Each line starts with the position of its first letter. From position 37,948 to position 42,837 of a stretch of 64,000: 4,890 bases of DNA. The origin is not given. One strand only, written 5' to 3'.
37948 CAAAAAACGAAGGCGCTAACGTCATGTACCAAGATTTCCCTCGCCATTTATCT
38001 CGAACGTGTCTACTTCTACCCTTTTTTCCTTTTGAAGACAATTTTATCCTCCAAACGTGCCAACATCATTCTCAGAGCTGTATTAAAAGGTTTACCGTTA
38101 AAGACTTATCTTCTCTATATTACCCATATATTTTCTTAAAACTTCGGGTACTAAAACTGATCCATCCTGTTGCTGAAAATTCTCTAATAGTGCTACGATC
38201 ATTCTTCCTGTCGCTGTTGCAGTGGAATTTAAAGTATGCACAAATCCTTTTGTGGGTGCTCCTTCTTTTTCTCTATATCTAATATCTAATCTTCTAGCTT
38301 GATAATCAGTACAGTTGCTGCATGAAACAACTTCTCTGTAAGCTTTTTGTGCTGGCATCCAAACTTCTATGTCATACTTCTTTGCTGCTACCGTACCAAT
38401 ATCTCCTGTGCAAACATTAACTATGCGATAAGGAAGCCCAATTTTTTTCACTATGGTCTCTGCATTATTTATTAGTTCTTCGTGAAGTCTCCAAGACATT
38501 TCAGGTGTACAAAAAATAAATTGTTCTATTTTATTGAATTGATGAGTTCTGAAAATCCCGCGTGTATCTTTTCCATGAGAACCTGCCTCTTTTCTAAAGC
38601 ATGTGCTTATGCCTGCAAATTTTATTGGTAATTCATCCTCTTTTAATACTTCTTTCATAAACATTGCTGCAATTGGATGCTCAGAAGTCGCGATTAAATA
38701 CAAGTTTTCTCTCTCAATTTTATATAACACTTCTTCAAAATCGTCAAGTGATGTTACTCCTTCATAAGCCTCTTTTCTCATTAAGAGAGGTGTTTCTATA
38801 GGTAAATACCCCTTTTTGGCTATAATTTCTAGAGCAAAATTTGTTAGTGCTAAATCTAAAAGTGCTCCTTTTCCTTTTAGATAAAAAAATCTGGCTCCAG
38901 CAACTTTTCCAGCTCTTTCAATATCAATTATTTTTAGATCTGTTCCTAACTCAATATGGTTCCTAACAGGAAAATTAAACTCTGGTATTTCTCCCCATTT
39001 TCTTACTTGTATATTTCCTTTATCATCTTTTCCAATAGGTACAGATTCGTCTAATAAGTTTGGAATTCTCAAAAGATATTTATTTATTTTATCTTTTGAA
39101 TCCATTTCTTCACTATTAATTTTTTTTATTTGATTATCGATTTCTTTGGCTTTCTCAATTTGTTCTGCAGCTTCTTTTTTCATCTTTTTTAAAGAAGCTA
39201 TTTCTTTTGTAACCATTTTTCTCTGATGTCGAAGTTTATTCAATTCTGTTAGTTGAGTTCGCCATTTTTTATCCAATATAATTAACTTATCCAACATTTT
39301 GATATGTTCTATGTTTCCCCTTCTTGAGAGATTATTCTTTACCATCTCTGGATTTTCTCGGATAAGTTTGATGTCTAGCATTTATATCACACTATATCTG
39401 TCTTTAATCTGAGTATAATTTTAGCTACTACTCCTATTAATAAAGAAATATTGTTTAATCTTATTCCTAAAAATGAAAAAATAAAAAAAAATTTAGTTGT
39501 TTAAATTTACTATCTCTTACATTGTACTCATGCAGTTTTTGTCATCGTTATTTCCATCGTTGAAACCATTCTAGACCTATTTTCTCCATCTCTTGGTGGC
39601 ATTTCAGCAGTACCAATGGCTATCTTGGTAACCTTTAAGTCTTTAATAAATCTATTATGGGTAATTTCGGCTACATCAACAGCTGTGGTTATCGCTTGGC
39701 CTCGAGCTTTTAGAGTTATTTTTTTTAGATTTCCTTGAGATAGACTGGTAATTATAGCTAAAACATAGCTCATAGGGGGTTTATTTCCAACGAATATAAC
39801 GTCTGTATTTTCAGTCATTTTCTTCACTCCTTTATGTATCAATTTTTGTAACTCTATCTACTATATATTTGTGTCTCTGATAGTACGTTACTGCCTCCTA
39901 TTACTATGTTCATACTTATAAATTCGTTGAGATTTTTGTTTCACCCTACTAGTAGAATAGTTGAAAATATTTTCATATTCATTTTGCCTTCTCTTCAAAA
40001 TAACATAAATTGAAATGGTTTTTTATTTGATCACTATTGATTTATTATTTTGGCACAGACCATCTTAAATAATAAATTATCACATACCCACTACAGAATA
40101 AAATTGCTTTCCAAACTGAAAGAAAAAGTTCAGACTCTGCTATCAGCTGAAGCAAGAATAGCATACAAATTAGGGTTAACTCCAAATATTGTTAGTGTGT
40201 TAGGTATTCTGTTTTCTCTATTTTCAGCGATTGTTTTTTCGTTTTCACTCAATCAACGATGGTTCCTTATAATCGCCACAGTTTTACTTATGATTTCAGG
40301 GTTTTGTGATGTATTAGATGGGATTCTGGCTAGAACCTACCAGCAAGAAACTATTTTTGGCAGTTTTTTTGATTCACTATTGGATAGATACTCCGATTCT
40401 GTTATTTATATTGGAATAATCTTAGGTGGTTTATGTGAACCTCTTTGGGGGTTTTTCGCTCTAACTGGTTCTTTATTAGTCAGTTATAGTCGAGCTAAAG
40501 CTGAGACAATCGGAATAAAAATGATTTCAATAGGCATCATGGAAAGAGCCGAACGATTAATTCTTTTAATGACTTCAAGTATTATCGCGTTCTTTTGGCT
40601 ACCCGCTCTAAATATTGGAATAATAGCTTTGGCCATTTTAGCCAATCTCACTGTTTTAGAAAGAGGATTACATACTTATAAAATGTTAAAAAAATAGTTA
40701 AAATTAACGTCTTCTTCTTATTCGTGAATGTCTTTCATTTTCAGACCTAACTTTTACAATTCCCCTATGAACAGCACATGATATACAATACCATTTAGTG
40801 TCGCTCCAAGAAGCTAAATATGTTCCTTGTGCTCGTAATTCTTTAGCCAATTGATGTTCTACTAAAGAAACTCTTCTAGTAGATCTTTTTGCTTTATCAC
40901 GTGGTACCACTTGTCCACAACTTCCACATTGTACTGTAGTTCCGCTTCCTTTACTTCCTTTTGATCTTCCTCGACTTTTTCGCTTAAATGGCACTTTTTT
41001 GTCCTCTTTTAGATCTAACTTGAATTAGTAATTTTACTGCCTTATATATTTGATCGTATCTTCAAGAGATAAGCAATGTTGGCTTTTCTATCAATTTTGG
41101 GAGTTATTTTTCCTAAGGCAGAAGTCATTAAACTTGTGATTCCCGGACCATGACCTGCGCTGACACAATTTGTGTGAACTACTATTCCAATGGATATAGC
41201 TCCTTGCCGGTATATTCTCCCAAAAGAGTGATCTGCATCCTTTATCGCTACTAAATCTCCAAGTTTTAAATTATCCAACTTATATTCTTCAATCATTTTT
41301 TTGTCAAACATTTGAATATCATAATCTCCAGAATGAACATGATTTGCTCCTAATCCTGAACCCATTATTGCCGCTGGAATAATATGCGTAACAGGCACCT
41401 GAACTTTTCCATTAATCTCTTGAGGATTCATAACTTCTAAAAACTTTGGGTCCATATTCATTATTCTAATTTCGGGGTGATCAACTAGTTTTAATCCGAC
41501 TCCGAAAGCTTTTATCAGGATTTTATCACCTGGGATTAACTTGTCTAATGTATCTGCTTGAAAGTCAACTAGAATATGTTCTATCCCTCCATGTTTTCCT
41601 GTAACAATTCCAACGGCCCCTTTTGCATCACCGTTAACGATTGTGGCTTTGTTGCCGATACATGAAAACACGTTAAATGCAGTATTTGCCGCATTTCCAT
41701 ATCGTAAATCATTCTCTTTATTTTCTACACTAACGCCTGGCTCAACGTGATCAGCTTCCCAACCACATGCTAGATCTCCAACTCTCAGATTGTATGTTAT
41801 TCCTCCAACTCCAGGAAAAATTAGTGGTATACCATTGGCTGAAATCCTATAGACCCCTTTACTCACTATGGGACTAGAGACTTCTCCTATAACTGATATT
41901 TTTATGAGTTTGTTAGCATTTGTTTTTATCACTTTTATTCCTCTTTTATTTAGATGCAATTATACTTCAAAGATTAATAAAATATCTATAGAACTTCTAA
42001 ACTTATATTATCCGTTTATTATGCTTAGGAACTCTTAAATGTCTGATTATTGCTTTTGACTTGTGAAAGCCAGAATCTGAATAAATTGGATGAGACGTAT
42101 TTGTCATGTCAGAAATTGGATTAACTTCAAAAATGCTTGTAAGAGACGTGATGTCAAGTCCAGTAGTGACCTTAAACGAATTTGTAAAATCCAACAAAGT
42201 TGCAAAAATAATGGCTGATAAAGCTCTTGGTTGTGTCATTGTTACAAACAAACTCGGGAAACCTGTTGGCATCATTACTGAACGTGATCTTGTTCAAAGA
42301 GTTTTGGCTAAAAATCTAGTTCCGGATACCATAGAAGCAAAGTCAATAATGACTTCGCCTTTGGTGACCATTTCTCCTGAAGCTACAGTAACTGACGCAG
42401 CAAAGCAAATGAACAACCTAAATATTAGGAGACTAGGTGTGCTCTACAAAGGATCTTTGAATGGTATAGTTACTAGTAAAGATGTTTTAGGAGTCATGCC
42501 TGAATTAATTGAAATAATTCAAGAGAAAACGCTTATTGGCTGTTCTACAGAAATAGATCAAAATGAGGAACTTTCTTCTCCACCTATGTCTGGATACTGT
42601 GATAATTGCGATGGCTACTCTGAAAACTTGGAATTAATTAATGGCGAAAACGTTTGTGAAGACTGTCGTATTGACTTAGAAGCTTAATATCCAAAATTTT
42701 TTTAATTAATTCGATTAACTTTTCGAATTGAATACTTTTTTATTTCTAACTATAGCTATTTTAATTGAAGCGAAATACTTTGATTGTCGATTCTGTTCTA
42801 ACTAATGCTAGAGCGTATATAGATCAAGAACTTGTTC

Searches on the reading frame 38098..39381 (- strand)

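Call 28: search_protein_families(library=pfam, proteins=[window:38098-39381:-], max_evalue=0.00001)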
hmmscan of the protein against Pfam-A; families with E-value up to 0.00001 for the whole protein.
window:38098-39381:- (427 aa): 2 families
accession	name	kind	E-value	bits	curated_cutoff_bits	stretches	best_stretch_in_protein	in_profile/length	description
PF00587.30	tRNA-synt_2b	-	7.2e-47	160.2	29.3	1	220-402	1-179/179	tRNA synthetase class II core domain (G, H, P, S and T)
PF02403.27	Seryl_tRNA_N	-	4.1e-24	85.3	28.2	1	1-109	1-107/108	Seryl-tRNA synthetase N-terminal domain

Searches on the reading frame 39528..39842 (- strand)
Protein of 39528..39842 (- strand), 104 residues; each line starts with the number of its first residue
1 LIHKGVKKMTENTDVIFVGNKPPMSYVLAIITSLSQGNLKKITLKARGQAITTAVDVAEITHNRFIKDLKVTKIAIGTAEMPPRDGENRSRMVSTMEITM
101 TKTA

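Call 28: search_protein_families(library=pfam, proteins=[window:39528-39842:-], max_evalue=0.00001)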
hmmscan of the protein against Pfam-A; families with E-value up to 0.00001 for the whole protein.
window:39528-39842:- (104 aa): 1 family
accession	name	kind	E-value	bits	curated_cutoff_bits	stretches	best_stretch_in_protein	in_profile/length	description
PF01918.27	Alba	-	2.6e-17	62.8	25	1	15-77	2-65/66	Alba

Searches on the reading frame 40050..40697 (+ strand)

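Call 28: search_protein_families(library=pfam, proteins=[window:40050-40697:+], max_evalue=0.00001)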
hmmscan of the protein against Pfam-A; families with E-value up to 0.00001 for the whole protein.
window:40050-40697:+ (215 aa): 1 family
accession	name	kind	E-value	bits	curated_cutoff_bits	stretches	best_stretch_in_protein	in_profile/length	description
PF01066.26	CDP-OH_P_transf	-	1.5e-15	58.3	22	1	44-195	3-146/152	CDP-alcohol phosphatidyltransferase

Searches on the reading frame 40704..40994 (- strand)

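Call 28: search_protein_families(library=pfam, proteins=[window:40704-40994:-], max_evalue=0.00001)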
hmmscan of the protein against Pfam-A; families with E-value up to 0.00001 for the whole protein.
window:40704-40994:- (96 aa): 1 family
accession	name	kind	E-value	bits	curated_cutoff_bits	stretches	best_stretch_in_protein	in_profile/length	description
PF01283.25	Ribosomal_S26e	-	4.7e-22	78.9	27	1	1-95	1-99/108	Ribosomal protein S26e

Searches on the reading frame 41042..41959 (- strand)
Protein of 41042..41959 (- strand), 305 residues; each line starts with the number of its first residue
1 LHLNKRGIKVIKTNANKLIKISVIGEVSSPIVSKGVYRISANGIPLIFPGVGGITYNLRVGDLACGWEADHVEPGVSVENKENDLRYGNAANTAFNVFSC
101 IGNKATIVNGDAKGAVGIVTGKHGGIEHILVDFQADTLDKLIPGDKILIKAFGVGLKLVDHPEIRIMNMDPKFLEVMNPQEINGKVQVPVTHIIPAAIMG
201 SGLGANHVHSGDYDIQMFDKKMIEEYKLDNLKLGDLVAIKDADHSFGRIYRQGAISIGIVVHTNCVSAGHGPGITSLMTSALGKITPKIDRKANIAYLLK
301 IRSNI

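Call 28: search_protein_families(library=pfam, proteins=[window:41042-41959:-], max_evalue=0.00001)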
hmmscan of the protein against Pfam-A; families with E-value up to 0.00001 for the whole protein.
window:41042-41959:- (305 aa): 2 families
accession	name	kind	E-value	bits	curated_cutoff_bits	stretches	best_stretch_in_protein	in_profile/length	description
PF14505.12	DUF4438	-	1.9e-56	189.9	24.9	1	37-175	1-135/135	Domain of unknown function (DUF4438), N-terminal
PF20999.2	DUF4438_C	-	3.1e-50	169.7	27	1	180-299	5-124/124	Domain of unknown function (DUF4438), C-terminal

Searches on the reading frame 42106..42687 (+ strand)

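Call 28: search_protein_families(library=pfam, proteins=[window:42106-42687:+], max_evalue=0.00001)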
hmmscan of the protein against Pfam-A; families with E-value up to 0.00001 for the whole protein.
window:42106-42687:+ (193 aa): 1 family
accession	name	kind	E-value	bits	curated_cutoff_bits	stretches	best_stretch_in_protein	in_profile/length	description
PF00571.33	CBS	-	1.5e-24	86.5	24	2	78-131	1-55/57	CBS domain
